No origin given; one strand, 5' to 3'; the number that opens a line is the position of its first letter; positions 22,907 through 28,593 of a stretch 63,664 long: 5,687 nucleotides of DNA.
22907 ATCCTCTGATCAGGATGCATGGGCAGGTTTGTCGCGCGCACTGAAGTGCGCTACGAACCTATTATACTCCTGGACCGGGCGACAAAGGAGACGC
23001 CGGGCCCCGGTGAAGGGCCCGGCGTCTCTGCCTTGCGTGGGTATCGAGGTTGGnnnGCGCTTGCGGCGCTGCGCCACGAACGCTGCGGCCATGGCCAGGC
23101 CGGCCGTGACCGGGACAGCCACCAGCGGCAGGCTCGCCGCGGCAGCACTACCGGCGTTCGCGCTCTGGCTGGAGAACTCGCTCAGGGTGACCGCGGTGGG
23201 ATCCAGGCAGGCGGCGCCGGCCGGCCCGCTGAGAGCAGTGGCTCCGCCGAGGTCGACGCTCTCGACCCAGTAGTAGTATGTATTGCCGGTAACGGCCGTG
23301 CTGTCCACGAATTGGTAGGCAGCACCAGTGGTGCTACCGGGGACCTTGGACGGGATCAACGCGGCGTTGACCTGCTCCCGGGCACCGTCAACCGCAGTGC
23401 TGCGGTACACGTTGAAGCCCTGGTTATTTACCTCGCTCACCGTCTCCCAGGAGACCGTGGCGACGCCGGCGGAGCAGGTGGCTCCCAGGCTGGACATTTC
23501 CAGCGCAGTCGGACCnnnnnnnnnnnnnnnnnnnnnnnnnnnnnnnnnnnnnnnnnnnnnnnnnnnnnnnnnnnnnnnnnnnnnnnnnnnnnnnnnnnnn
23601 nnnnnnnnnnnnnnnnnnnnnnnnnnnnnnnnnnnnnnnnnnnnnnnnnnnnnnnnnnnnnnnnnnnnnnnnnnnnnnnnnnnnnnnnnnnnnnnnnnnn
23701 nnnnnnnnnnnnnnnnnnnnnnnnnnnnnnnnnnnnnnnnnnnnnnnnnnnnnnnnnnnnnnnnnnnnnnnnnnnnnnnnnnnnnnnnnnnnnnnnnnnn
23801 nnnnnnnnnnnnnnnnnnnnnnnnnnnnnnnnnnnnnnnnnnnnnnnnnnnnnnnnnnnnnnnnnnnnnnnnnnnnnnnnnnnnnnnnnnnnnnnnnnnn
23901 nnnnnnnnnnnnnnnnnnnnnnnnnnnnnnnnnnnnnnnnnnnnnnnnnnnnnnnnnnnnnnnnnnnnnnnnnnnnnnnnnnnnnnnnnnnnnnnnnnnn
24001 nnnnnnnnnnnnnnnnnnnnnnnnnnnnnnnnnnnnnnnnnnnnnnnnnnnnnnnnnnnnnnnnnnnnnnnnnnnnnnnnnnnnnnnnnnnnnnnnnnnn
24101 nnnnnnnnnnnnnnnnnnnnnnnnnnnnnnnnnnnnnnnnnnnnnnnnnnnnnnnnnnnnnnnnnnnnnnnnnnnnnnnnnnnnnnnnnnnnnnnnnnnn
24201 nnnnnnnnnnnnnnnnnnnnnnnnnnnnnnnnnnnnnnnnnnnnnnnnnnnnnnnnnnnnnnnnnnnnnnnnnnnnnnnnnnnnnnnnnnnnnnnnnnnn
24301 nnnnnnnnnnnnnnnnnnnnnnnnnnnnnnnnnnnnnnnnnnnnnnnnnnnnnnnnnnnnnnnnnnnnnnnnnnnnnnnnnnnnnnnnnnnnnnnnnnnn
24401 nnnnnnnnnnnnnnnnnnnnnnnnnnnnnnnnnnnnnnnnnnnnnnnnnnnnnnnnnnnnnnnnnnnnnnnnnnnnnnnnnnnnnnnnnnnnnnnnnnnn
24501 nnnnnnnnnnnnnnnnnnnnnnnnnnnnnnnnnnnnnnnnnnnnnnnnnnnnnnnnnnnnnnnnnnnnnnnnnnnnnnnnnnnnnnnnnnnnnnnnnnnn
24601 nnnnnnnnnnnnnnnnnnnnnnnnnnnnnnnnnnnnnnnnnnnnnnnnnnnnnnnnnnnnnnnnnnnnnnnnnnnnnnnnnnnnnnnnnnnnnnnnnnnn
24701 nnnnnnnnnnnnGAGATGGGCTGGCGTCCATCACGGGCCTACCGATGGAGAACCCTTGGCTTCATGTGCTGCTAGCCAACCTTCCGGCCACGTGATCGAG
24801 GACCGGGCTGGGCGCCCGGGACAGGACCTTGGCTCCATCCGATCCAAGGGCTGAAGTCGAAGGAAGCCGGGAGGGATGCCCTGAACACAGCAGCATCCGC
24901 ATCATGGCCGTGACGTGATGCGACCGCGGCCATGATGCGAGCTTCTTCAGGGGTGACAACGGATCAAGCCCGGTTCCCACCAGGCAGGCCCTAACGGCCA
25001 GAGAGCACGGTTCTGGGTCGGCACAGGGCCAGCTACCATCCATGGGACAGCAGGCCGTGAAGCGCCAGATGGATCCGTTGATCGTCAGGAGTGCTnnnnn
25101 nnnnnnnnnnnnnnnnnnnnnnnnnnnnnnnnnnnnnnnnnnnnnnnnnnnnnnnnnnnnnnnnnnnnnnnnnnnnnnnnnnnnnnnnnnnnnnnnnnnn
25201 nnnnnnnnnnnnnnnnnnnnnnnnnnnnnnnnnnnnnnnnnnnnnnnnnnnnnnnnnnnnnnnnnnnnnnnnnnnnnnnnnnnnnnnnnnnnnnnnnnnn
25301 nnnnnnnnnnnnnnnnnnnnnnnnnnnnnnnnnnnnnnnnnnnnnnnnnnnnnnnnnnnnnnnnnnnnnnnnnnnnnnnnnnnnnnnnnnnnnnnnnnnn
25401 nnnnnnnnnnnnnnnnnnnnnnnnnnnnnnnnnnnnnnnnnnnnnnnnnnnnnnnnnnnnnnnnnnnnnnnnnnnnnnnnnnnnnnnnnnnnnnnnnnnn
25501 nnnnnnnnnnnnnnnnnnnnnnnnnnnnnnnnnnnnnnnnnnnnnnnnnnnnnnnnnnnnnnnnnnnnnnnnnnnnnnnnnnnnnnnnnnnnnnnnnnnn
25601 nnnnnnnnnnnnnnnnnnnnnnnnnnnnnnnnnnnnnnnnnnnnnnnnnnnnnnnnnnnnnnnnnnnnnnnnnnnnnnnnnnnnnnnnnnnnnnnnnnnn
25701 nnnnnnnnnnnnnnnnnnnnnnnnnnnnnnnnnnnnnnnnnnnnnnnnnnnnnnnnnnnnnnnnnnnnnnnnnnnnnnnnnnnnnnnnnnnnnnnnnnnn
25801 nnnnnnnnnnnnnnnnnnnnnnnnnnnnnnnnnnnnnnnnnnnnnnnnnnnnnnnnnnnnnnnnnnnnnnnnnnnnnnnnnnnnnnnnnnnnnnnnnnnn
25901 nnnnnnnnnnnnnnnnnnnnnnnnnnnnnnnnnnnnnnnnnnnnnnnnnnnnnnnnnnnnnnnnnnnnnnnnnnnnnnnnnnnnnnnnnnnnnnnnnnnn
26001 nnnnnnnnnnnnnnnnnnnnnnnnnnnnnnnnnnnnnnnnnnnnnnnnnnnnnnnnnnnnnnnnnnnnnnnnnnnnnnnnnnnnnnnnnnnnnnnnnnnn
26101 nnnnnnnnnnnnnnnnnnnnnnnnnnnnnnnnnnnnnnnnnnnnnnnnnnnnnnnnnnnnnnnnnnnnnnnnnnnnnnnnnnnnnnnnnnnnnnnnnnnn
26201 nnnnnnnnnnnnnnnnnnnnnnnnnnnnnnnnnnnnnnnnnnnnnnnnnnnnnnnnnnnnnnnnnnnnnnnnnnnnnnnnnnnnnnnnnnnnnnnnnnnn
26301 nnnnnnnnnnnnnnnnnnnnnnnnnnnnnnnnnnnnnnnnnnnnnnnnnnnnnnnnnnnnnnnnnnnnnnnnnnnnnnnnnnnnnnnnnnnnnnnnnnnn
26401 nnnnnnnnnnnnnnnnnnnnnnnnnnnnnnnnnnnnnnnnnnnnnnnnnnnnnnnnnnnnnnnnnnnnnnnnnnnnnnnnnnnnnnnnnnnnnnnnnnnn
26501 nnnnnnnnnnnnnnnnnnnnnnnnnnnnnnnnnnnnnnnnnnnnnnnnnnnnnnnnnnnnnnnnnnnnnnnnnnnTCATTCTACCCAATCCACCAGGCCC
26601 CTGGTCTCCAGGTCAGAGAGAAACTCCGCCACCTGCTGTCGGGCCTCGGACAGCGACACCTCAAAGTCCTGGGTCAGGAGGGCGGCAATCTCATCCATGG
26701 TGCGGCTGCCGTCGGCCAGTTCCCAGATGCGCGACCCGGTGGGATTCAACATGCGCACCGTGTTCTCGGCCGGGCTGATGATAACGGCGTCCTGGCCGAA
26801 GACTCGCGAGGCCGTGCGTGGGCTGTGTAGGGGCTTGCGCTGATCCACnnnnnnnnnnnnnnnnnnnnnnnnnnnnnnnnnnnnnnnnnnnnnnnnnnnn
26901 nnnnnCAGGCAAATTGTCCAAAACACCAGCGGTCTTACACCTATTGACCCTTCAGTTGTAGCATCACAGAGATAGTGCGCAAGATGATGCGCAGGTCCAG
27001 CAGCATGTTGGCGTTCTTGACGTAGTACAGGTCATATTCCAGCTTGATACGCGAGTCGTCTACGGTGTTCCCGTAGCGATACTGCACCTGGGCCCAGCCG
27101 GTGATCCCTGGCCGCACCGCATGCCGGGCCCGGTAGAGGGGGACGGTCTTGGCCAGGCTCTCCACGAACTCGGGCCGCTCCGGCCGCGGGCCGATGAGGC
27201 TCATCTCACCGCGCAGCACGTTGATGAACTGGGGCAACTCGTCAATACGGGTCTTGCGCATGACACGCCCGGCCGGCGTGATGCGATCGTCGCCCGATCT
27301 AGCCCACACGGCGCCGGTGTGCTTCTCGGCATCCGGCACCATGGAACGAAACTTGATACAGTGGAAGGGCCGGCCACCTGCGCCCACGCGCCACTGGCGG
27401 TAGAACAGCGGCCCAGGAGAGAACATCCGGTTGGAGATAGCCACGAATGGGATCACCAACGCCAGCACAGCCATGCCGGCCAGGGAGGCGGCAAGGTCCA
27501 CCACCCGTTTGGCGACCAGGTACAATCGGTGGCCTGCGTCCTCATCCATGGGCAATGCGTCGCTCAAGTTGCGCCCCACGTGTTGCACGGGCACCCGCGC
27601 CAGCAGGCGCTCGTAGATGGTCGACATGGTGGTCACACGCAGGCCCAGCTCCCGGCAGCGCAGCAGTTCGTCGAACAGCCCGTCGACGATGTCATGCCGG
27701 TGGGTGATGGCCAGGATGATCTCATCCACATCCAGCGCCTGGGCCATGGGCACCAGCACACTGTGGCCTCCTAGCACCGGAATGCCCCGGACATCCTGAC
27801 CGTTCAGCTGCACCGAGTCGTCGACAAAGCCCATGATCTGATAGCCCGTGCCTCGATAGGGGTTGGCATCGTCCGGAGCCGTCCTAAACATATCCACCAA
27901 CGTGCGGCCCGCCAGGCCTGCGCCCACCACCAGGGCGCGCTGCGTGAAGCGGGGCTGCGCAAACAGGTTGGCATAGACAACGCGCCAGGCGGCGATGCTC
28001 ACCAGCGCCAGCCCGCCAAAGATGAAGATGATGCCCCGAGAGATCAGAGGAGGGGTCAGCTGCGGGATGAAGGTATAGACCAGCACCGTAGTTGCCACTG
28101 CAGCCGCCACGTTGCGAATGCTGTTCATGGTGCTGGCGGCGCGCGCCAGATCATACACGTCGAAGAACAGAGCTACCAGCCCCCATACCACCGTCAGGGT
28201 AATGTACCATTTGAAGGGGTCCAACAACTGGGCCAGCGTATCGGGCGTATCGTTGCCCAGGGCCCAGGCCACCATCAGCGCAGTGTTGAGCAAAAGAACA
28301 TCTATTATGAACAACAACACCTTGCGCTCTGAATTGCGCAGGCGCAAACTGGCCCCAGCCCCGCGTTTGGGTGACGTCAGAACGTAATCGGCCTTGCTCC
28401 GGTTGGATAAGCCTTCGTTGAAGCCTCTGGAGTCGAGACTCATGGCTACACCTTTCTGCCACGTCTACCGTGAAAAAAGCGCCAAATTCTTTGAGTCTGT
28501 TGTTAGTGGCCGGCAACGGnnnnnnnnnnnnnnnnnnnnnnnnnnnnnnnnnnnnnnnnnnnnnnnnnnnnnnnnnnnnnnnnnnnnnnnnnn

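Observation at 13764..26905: System-level hypothesis: split peptide-maturation/tailoring system wired into EPS chain-length control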

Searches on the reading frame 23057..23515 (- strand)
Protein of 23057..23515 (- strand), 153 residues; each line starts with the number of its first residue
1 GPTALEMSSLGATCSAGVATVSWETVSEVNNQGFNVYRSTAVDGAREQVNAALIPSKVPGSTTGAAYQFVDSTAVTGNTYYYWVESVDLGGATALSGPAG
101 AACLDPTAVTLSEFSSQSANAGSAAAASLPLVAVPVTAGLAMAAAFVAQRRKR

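Call 35: search_protein_families(library=pfam, proteins=[window:23057-23515:-], max_evalue=1)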
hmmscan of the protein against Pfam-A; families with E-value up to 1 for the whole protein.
seq(153 aa): 0 families

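Call 68: find_homologous_proteins(query=window:23057-23515:-, max_evalue=0.001)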
Query seq(153 aa) (153 aa): 9 proteins with E <= 0.001 among 700 candidates.
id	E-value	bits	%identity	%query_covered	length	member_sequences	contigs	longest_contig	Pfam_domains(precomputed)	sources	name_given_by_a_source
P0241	6.2e-32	128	46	100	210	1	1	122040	-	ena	-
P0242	8.0e-29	118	45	99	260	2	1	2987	-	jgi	jgi:hypothetical protein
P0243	2.2e-28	117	49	78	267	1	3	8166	-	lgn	-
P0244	4.0e-26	110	55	60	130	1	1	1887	-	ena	-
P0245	1.5e-24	105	44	86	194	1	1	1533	-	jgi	jgi:hypothetical protein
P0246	8.3e-24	102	50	73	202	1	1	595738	-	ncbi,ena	-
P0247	2.4e-23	101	51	63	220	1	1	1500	-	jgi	jgi:hypothetical protein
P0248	9.3e-17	79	44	65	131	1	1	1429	-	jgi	jgi:hypothetical protein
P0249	3.1e-4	39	53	24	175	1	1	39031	-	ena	-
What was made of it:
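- Tried and rejected: The word-indexed search with the C-terminal sorting module gave only 9 hits (call 68).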

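Call 75: predict_structure(alignment_id=A3)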
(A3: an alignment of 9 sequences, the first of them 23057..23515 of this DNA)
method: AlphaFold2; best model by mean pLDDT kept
length: 153 residues; sequences in the alignment: 9
mean_pLDDT: 81.9   pTM: 0.65
mean pLDDT of the five models: 81.9, 80.7, 80.0, 79.7, 79.1
residues with pLDDT >= 90: 94; 70-90: 11; 50-70: 38; < 50: 10
segments of 3 or more residues with pLDDT < 50: none
pLDDT, mean of each block of 10 residues (from residue 1): 74 96 96 97 94 95 96 96 96 95 81 60 53 52 55 56
secondary structure, 60 per line:
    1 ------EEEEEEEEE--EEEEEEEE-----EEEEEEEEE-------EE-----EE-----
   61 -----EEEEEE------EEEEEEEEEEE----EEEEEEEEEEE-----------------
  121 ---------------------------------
elements in order: E7-15 E18-25 E31-39 E66-71 E78-88 E93-103

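Call 82: fold_search(model_id=the predicted structure, library=pdb)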
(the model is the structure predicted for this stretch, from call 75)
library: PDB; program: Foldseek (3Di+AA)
matches with E <= 10: 1885; with E <= 0.001: 6
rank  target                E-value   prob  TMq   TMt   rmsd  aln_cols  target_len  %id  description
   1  3mpc_A                2.1e-04  1.00  0.46  0.71   3.6       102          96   25  The crystal structure of a Fn3-like protein from Clostridium thermocellum (released 2010-08-11)
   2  5g56                  5.0e-04  1.00  0.42  0.10   4.3       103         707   24  THE TETRA-MODULAR CELLULOSOMAL ARABINOXYLANASE CtXyl5A STRUCTURE AS REVEALED BY X-RAY CRYSTALLOGRAPHY (released 2016-06-29)
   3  3b4n_A                7.3e-04  1.00  0.47  0.24   4.7       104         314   23  Crystal Structure Analysis of Pectate Lyase PelI from Erwinia chrysanthemi (released 2008-04-29)
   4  7l2f_J                7.7e-04  1.00  0.37  0.49   8.5       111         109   17  Cryo-EM structure of NTD-directed neutralizing antibody 5-24 in complex with prefusion SARS-CoV-2 spike glycoprotein (released 2021-03-24)
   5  9n5i_L                8.2e-04  1.00  0.42  0.55   7.0       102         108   16  Endogenous Pfs230D13-14 in complex with Pfs48/45 bound to anti-Pfs48/45 Fabs RUPA-71 and RUPA-44 (released 2025-10-15)
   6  3b8y_A                9.6e-04  1.00  0.46  0.24   2.4        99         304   23  Crystal Structure of Pectate Lyase PelI from Erwinia chrysanthemi in complex with tetragalacturonic acid (released 2008-04-29)
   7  6i0x_B                1.0e-03  1.00  0.43  0.18   4.3       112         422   14  Porphyromonas gingivalis peptidylarginine deminase (PPAD) mutant G231N/E232T/N235D in complex with Cl-amidine. (released 2019-01-23)
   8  7x1m_L                1.1e-03  1.00  0.43  0.57   7.2       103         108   14  The complex structure of Omicron BA.1 RBD with BD604, S309,and S304 (released 2022-07-06)
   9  8q5d_F                1.1e-03  1.00  0.41  0.31   6.9       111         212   16  PfRH5 bound to monoclonal antibody MAD10-466 (released 2024-06-05)
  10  8q5d_C                1.3e-03  1.00  0.42  0.32   6.7       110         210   17  PfRH5 bound to monoclonal antibody MAD10-466 (released 2024-06-05)
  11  7dc8_C                1.5e-03  1.00  0.44  0.37   4.3       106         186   12  Crystal structure of Switch Ab Fab and hIL6R in complex with ATP (released 2021-01-13)
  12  9fns_D                1.7e-03  1.00  0.40  0.57   7.4        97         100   20  Cryo-EM structure of the P domain of the Hepatitis E Virus ORF2 protein in complex with Fab ES1.327 (released 2025-05-14)
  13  6i0x_A                1.9e-03  1.00  0.43  0.18   4.4       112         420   14  Porphyromonas gingivalis peptidylarginine deminase (PPAD) mutant G231N/E232T/N235D in complex with Cl-amidine. (released 2019-01-23)
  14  4ytb                  1.9e-03  1.00  0.42  0.18   4.4       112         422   14  Crystal structure of Porphyromonas gingivalis peptidylarginine deiminase (PPAD) in complex with dipeptide Asp-Gln. (released 2015-07-01)
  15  8we4_L                1.9e-03  1.00  0.39  0.52   8.6       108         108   14  SARS-CoV-2 Omicron XBB.1.5 RBD complexed with human ACE2 and S304 (released 2024-07-24)
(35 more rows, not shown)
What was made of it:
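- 23054..24622 (-): Surface protein. It has a signal peptide, a choice-of-anchor-K domain, a C-terminal FN3-like beta-sandwich, then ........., a membrane helix and an RRKR tail. AF2 model plus Foldseek gives an FN3-like fold (calls 75, 82).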

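Call 83: search_protein_representatives(alignment_id=A3)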
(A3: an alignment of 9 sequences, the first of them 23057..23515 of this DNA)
Query: 9 sequences, 219 profile positions. Proteins with E-value up to 0.001 (for the whole library): 43507; up to 1e-10: 16012; up to 1e-30: 1531. The best 150 are listed.
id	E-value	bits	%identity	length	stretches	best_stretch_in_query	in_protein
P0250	3.8e-108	376.4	-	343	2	71-215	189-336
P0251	1.6e-99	348.2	-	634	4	65-199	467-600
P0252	1.7e-97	341.6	-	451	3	75-172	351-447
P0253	4.5e-90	317.3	-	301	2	54-186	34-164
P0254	4.0e-87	307.6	-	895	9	72-154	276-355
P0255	1.1e-83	296.4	-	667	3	49-174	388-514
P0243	5.6e-78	277.8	-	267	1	5-216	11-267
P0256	8.1e-76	270.7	-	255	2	59-187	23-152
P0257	2.5e-73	262.5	-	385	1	3-219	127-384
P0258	1.1e-71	257.2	-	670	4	65-189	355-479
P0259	1.5e-70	253.4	-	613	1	7-219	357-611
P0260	3.1e-70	252.4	-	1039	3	57-171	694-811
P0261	3.5e-66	239.2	-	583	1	2-219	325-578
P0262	2.4e-64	233.2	-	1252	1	8-218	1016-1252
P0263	4.4e-64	232.3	-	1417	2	15-174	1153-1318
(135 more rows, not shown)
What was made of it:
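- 23054..24622 (-): The module sits at the extreme C-terminus of diverse proteins, with 16,012 representative clusters at E<=1e-10 (call 83).
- The module is a very large family and lies at the extreme C-terminus of diverse proteins (call 83).
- Tried and rejected: The exhaustive profile search was needed (call 83).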

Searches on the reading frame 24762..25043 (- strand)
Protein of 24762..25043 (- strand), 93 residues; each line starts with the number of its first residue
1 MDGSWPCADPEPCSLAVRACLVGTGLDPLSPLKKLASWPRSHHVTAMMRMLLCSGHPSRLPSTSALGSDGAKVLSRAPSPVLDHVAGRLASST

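Call 4: search_protein_families(library=pfam, proteins=[window:24762-25043:-], max_evalue=0.01)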
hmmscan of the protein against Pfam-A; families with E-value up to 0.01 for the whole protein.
window:24762-25043:- (93 aa): 0 families
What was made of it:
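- Tried and rejected: The 93-aa ORF at 24762-25043 has no family hit and lies in the spacer (call 4).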

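Call 5: search_protein_families(library=ncbifam, proteins=[window:24762-25043:-], max_evalue=0.01)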
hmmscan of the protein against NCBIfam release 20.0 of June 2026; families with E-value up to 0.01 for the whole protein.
window:24762-25043:- (93 aa): 0 families

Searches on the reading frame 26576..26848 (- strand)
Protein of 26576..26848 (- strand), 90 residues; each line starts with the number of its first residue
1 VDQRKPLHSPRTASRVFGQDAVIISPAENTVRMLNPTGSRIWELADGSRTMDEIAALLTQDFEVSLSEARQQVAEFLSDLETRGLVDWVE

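Call 4: search_protein_families(library=pfam, proteins=[window:26576-26848:-], max_evalue=0.01)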
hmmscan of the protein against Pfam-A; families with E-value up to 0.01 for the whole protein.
window:26576-26848:- (90 aa): 1 family
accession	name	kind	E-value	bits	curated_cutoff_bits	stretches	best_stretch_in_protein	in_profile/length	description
PF05402.18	PqqD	-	4.5e-18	65.8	23.4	1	21-86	2-67/67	Coenzyme PQQ synthesis protein D (PqqD)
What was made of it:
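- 26576..26848 (-): PqqD-family peptide chaperone (RiPP recognition element). Pfam PqqD 65.8 bits against a 23.4 cut-off (call 4).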

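Call 5: search_protein_families(library=ncbifam, proteins=[window:26576-26848:-], max_evalue=0.01)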
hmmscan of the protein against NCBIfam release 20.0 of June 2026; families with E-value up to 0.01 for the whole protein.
window:26576-26848:- (90 aa): 8 families
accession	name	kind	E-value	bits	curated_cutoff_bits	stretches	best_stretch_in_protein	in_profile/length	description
NF033536.1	lasso_PqqD_Bac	exception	1.6e-09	37.8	80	1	20-87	20-87/88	lasso peptide biosynthesis PqqD family chaperone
TIGR04302.1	geo_PqqD_fam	equivalog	3.9e-09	36.9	100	1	30-87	45-101/102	GeoRSP system PqqD family peptide chaperone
TIGR04248.1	SCM_PqqD_rel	equivalog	1.2e-08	35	100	1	19-86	14-81/84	SynChlorMet cassette protein ScmD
TIGR03859.1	PQQ_PqqD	equivalog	2.1e-08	33.9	46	1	21-86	17-80/81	pyrroloquinoline quinone biosynthesis peptide chaperone PqqD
NF033530.1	lasso_PqqD_Strm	exception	3.8e-06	27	70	1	33-86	25-78/78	lasso peptide biosynthesis PqqD family chaperone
TIGR04353.1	PqqD_rel_X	equivalog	7e-06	26.9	35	1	33-87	17-74/74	HPr-rel-A system PqqD family peptide chaperone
NF002535.0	PRK02079.1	equivalog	0.00046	19.9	101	1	28-83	33-86/92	pyrroloquinoline quinone biosynthesis peptide chaperone PqqD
NF050069.2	PqqD_rel_WgkC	exception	0.0022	17.9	110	1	34-82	34-82/103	PqqD family peptide maturation chaperone WgkC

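Call 73: search_protein_families(library=padloc, proteins=[window:26576-26848:-], max_evalue=0.001)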
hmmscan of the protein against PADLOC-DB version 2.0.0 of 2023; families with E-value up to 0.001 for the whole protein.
window:26576-26848:- (90 aa): 0 families

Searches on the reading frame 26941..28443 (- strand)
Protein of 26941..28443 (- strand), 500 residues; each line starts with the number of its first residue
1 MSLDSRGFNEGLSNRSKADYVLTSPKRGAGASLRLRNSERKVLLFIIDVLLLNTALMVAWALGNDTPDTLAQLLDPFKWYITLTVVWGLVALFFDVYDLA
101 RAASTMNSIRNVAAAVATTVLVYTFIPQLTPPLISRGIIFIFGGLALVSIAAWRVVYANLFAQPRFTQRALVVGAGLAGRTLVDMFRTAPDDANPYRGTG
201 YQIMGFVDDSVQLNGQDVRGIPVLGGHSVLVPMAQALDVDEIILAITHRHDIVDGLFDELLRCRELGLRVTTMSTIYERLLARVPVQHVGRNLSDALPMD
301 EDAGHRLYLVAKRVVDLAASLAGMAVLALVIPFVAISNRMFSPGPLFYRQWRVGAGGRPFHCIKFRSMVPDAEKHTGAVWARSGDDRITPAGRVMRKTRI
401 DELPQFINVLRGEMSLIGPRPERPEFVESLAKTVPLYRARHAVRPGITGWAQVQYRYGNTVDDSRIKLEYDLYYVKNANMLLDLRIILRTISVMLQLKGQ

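Call 4: search_protein_families(library=pfam, proteins=[window:26941-28443:-], max_evalue=0.01)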
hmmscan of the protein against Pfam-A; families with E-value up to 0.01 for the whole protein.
window:26941-28443:- (500 aa): 3 families
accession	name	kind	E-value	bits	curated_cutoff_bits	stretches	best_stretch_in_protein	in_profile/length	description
PF02397.22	Bac_transf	-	1.4e-64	217.4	27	1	312-495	1-178/179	Bacterial sugar transferase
PF13727.12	CoA_binding_3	-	5.6e-10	39.9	25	1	94-247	3-150/175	CoA-binding domain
PF17836.7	PglD_N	-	0.009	17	23.4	0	171-246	3-65/78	PglD N-terminal domain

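Call 5: search_protein_families(library=ncbifam, proteins=[window:26941-28443:-], max_evalue=0.01)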
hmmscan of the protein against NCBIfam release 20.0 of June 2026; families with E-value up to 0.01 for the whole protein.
window:26941-28443:- (500 aa): 11 families
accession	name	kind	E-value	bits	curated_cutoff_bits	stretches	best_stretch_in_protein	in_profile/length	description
TIGR03025.1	EPS_sugtrans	subfamily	9.1e-110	367.9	295.55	1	47-499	2-443/445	exopolysaccharide biosynthesis polyprenyl glycosylphosphotransferase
TIGR03013.1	EpsB_2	subfamily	2.1e-102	343.5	393.35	1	54-499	9-441/443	TIGR03013 family XrtA/PEP-CTERM system glycosyltransferase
TIGR03023.1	WcaJ_sugtrans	equivalog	3.3e-91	306.8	410.75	1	47-495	2-447/453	undecaprenyl-phosphate glucose phosphotransferase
TIGR03022.1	WbaP_sugtrans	subfamily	1.5e-58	199.1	403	1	44-499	1-454/456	undecaprenyl-phosphate galactose phosphotransferase WbaP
NF050817.1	PolSacchBiosHfsE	equivalog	1.9e-50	172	750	1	82-495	55-460/467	polysaccharide biosynthesis protein HfsE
NF007518.0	PRK10124.1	equivalog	5e-44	150.8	684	1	86-491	58-454/464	undecaprenyl-phosphate glucose phosphotransferase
NF041877.1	EPS_EpsZ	equivalog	1.5e-41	142.5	800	1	45-499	12-457/459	exopolysaccharide biosynthesis polyisoprenyl-phosphate hexose-1-phosphate transferase EpsZ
NF052601.1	undeca_RfbP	equivalog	4.9e-41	140.6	330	1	310-496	43-237/244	undecaprenyl-phosphate galactose phosphotransferase family protein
NF011751.0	PRK15204.1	equivalog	3.5e-26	91.8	907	1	199-499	171-474/476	undecaprenyl-phosphate galactose phosphotransferase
NF045514.1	glycotran_HepC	equivalog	2.7e-24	85.7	140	1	306-421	111-211/220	heterocyst development glycosyltransferase HepC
TIGR03570.1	NeuD_NnaD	subfamily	0.0018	17.9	160.8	1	172-248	4-68/202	NeuD/PglB/VioB family sugar acetyltransferase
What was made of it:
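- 26941..28443 (-): Priming polyprenyl glycosylphosphotransferase (context). It is the last gene of a co-directional glycan cluster of about 35 kb, directly upstream of PqqD. NCBIfam EPS_sugtrans 367.9 bits, above the 295.55 cut-off (call 5).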
